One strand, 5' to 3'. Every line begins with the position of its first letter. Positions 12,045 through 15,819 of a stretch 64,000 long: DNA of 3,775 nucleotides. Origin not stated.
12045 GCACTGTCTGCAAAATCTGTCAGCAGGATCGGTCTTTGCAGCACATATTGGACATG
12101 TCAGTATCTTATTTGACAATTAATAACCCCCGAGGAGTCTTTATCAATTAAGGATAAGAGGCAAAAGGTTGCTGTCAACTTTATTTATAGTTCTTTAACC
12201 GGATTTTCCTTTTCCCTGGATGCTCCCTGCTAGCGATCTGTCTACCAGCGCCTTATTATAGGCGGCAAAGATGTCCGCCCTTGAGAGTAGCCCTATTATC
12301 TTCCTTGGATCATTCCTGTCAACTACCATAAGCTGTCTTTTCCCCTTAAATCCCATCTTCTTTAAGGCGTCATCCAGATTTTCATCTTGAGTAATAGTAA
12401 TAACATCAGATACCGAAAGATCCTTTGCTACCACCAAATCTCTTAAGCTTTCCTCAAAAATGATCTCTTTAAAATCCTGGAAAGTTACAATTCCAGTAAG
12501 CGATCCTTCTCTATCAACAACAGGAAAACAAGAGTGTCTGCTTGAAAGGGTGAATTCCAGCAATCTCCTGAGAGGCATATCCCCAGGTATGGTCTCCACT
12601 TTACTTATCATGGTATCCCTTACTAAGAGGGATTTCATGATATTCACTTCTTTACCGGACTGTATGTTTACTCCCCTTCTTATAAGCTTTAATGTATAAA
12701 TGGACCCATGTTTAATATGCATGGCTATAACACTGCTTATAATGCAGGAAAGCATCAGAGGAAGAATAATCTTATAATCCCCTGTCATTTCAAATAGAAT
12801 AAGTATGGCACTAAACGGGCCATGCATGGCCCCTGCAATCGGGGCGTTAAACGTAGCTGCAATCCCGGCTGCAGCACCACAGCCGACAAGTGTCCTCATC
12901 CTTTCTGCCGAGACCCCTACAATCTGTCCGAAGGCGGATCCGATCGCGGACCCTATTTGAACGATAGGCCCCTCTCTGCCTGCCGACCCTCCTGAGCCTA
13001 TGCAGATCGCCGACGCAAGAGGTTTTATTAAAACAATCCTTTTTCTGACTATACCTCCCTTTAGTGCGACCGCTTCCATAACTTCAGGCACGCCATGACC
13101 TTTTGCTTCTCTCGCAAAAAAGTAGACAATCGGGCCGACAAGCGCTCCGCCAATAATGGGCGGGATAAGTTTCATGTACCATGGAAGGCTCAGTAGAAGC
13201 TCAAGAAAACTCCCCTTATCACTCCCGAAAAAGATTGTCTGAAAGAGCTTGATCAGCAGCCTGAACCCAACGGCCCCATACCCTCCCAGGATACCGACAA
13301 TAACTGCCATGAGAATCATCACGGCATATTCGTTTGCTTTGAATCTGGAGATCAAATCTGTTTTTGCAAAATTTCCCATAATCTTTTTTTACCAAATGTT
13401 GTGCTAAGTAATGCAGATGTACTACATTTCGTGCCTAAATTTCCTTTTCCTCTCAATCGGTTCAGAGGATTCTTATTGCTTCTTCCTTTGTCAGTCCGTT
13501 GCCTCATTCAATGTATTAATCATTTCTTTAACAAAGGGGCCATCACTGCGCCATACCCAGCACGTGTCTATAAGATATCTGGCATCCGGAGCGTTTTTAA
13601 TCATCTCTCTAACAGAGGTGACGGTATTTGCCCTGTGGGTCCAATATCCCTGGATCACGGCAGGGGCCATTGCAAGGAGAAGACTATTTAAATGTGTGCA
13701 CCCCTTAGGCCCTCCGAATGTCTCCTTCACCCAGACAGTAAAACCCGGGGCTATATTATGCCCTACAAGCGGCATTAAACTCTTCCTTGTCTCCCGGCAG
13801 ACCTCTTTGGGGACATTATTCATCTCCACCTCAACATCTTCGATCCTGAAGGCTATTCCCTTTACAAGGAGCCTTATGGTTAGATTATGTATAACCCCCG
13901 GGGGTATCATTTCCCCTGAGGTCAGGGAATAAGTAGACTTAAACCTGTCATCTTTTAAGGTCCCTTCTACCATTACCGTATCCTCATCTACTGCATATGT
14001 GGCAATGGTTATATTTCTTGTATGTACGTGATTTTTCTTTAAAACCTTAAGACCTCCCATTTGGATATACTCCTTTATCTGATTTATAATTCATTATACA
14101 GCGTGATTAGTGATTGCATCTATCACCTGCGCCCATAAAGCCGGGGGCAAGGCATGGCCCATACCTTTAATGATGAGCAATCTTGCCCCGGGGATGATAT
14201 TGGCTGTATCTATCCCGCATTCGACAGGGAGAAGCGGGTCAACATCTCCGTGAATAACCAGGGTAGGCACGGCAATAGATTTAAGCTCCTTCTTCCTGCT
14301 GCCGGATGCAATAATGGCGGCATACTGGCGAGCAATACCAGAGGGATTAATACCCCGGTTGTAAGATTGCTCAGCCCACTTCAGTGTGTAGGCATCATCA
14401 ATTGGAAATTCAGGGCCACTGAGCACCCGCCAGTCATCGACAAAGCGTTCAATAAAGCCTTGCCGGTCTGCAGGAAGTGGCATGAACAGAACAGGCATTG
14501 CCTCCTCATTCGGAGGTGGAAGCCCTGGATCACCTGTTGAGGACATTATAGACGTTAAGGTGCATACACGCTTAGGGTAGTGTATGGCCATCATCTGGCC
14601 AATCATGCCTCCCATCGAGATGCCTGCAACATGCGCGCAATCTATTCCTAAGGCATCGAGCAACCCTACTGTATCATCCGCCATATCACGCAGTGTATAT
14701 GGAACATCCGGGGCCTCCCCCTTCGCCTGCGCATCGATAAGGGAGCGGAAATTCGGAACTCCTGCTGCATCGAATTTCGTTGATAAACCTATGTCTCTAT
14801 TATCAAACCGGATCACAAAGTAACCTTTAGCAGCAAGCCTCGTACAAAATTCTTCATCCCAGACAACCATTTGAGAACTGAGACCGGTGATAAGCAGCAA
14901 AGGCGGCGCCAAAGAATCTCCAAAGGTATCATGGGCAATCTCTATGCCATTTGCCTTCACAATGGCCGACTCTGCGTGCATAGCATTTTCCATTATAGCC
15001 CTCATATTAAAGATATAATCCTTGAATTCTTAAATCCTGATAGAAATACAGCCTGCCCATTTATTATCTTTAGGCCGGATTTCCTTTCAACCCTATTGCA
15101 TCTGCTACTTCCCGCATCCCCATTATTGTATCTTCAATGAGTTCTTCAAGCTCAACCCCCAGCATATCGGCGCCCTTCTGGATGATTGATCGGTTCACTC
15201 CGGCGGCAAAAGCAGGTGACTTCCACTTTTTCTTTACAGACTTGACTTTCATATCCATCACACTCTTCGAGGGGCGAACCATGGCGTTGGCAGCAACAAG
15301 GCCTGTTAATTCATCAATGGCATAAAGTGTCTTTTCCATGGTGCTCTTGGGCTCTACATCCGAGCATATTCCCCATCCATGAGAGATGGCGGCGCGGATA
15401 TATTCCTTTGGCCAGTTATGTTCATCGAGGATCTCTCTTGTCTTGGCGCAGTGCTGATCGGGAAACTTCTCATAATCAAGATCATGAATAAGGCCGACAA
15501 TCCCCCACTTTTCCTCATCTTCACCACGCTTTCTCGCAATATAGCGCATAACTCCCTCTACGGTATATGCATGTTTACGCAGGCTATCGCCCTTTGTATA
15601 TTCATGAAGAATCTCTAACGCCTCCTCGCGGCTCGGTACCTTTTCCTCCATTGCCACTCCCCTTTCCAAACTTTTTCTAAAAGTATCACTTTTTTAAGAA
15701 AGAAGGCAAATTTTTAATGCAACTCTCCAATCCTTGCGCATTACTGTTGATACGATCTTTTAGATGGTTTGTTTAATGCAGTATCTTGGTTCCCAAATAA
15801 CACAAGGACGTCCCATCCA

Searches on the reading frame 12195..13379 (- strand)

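Call 7: search_protein_families(library=pfam, proteins=[window:12195-13379:-])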
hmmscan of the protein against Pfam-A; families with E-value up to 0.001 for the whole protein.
window:12195-13379:- (394 aa): 2 families
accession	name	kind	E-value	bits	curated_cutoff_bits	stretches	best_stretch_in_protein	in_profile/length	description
PF00654.25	Voltage_CLC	-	1.4e-40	140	24.8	2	77-185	1-111/346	Voltage gated chloride channel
PF00571.33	CBS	-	2.8e-20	72.8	24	2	253-307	1-55/57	CBS domain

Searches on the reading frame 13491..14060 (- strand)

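Call 7: search_protein_families(library=pfam, proteins=[window:13491-14060:-])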
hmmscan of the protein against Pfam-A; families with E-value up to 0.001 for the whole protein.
window:13491-14060:- (189 aa): 1 family
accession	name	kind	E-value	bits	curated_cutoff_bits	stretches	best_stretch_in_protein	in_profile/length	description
PF11136.13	DUF2889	-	5.1e-30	104.7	25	1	13-137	1-123/123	Protein of unknown function (DUF2889)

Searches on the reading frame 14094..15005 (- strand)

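Call 7: search_protein_families(library=pfam, proteins=[window:14094-15005:-])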
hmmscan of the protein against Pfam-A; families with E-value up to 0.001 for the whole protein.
window:14094-15005:- (303 aa): 3 families
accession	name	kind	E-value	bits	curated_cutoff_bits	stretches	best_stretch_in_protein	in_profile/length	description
PF00561.26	Abhydrolase_1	-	3.2e-22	79.8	25.8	1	34-285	1-239/245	alpha/beta hydrolase fold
PF12697.13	Abhydrolase_6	-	4.1e-12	47.7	26.3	1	37-287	2-206/217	Alpha/beta hydrolase family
PF12146.15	Hydrolase_4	-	1.9e-09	37.6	27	1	38-286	9-234/239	Serine aminopeptidase, S33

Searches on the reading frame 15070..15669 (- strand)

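Call 7: search_protein_families(library=pfam, proteins=[window:15070-15669:-])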
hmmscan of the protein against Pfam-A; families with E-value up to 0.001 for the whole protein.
window:15070-15669:- (199 aa): 1 family
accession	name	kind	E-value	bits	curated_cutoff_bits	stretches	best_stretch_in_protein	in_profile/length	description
PF01966.28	HD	-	1.2e-05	26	22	1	32-97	3-85/116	HD domain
